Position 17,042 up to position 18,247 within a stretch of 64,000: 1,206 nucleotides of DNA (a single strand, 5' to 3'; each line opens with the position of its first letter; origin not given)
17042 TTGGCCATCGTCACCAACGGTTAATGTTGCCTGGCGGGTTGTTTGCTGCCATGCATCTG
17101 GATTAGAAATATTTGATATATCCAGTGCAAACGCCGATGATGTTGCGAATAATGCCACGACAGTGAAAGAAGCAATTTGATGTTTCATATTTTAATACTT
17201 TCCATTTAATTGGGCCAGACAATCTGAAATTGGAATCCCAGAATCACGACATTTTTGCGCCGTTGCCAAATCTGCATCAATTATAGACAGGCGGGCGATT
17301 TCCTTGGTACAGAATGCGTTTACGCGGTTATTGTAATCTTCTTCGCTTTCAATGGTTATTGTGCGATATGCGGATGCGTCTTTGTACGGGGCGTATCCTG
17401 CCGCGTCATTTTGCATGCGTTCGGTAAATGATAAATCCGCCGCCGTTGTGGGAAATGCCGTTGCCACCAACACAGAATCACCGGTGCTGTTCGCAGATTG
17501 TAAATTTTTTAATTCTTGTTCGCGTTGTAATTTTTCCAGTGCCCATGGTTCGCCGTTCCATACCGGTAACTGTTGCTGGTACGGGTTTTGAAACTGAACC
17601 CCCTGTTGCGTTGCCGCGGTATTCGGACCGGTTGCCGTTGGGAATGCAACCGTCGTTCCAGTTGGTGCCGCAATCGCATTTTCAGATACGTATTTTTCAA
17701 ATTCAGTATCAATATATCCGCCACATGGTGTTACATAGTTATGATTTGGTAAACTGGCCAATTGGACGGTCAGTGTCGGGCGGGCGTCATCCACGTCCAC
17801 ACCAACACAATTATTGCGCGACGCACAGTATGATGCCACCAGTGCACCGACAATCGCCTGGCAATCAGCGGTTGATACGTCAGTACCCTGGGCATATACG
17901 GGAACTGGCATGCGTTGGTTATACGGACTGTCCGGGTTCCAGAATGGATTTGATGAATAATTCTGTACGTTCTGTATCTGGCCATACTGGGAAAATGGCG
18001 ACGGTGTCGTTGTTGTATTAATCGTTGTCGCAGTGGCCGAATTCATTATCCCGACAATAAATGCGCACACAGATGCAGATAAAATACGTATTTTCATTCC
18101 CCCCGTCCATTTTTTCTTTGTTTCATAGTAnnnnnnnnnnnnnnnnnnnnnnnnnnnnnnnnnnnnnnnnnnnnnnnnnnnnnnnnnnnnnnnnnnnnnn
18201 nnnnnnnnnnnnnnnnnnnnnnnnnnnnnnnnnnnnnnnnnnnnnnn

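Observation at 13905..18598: Operon led by a stand-alone Tad-type prepilin peptidase followed only by four secreted proteins, divergent from gcrA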

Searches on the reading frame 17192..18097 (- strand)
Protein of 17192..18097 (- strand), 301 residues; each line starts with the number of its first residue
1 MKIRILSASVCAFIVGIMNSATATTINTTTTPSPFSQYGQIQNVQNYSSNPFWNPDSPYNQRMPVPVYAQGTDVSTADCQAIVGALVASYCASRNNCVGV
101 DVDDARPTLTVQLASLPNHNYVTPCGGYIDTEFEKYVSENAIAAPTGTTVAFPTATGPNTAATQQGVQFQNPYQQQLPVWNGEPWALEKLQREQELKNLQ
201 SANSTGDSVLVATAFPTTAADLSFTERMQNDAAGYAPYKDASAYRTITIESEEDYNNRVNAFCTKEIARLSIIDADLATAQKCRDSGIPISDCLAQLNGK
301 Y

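Call 3: search_protein_families(library=pfam, proteins=[window:17192-18097:-], max_evalue=0.1)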
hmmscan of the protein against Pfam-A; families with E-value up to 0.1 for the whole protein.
window:17192-18097:- (301 aa): 0 families

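Call 4: search_protein_families(library=ncbifam, proteins=[window:17192-18097:-], max_evalue=0.1)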
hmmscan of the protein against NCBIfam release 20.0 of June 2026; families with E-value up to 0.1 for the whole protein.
window:17192-18097:- (301 aa): 0 families

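Call 46: search_solved_structures(query=A4, max_evalue=1)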
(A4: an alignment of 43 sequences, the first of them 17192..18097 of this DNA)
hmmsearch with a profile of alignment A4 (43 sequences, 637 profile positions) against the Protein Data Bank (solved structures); distinct sequences matched with E-value up to 1: 0.

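Call 59: predict_structure(alignment_id=A4)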
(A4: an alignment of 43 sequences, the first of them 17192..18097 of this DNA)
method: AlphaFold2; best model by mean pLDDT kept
length: 301 residues; sequences in the alignment: 43
mean_pLDDT: 69.7   pTM: 0.32
mean pLDDT of the five models: 69.7, 68.2, 67.5, 67.3, 63.8
residues with pLDDT >= 90: 70; 70-90: 72; 50-70: 101; < 50: 58
segments of 3 or more residues with pLDDT < 50: 1-3, 19-48, 146-153, 162-166, 212-215
pLDDT, mean of each block of 10 residues (from residue 1): 51 54 40 42 47 63 53 83 96 93 95 87 92 95 55 49 50 59 69 74 54 52 70 68 63 85 89 90 90 84 64
secondary structure, 60 per line:
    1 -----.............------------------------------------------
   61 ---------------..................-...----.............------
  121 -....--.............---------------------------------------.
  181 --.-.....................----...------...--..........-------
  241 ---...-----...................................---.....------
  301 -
elements in order: H6-18 H76-93 H102-114 H122-125 H128-140 H185-205 E210-212 H224-233 E244-246 H252-286 H290-294
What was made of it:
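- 17192..18097 (-): P301: a Sec-exported protein. It has a conserved N-domain (residues 33-260, with four invariant Cys) that ends in a roughly 50-aa '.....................' motif (residues 210-258). It is the constant gene after the peptidase. The AF2 model has pLDDT 69.7, and only a small helical core at 70-140 is confident (call 59).
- The most conserved stretch of P301 (residues 33-70) is predicted disordered (call 59).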

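Call 63: fold_search(model_id=the predicted structure, library=pdb)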
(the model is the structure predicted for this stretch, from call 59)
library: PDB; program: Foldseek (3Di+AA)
matches with E <= 10: 64; with E <= 0.001: 0
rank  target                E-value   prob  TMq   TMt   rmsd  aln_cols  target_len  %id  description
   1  7z3q_E                1.3e+00  0.11  0.10  0.23  10.0        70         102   14  Crystal structure of the human leptin:LepR-CRH2 encounter complex to 3.6 A resolution. (released 2023-03-22)
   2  9puo_F                2.2e+00  0.08  0.11  0.23  10.9        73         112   16  Neutralizing monoclonal antibody Fab fragment bound to leptin (released 2025-11-05)
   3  1f44_A                2.4e+00  0.08  0.11  0.11  14.2       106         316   13  CRYSTAL STRUCTURE OF TRIMERIC CRE RECOMBINASE-LOX COMPLEX (released 2001-10-12)
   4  1mwk_B                3.2e+00  0.08  0.11  0.10   7.6        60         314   13  ParM from plasmid R1 APO form (released 2003-01-28)
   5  6ydk                  4.3e+00  0.07  0.12  0.16   8.9        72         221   10  Substrate-free P146A variant of beta-phosphoglucomutase from Lactococcus lactis (released 2020-10-28)
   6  7z0t_G                4.3e+00  0.03  0.09  0.10  12.9        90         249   10  Structure of the Escherichia coli formate hydrogenlyase complex (aerobic preparation, composite structure) (released 2022-09-28)
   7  8yw8_A                4.6e+00  0.07  0.11  0.26   7.0        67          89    6  Cryo-EM structure of human mitochondrial pyruvate carrier in complex with the inhibitor UK5099 (released 2025-03-12)
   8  5mlt                  4.6e+00  0.07  0.12  0.08   8.8        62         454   16  Structural characterization of a carbohydrate substrate binding protein from Streptococcus pneumoniae (released 2017-01-11)
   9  7z3q_C                4.6e+00  0.06  0.10  0.23  10.3        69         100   13  Crystal structure of the human leptin:LepR-CRH2 encounter complex to 3.6 A resolution. (released 2023-03-22)
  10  9wjw_G                4.6e+00  0.01  0.08  0.08  24.9       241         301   12  Cryo-EM structure of the GarQ-lmYZ complex (released 2025-11-12)
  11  6vfi_A                4.9e+00  0.12  0.15  0.21   4.7        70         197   11  De novo designed octahedral nanoparticle O43_dn18 (released 2020-08-12)
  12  7z3q_A                4.9e+00  0.06  0.11  0.25  10.4        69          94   14  Crystal structure of the human leptin:LepR-CRH2 encounter complex to 3.6 A resolution. (released 2023-03-22)
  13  1x4o_MODEL_1_A        5.2e+00  0.08  0.12  0.36   8.0        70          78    7  Solution structure of SURP domain in splicing factor 4 (released 2005-11-14)
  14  2hoi_A                5.2e+00  0.06  0.12  0.11  14.3        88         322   12  Crystal structure of the tetrameric pre-cleavage synaptic complex in the cre-loxp site-specific recombination (released 2007-06-26)
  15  8iwh_Q                5.2e+00  0.03  0.10  0.17  18.8       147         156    9  Structure and characteristics of a photosystem II supercomplex containing monomeric LHCX and dimeric FCPII antennae fr (released 2023-10-25)
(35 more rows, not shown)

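Call 72: search_protein_families(library=phrogs, proteins=[window:17192-18097:-], max_evalue=0.01)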
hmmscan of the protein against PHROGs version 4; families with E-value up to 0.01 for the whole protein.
window:17192-18097:- (301 aa): 0 families
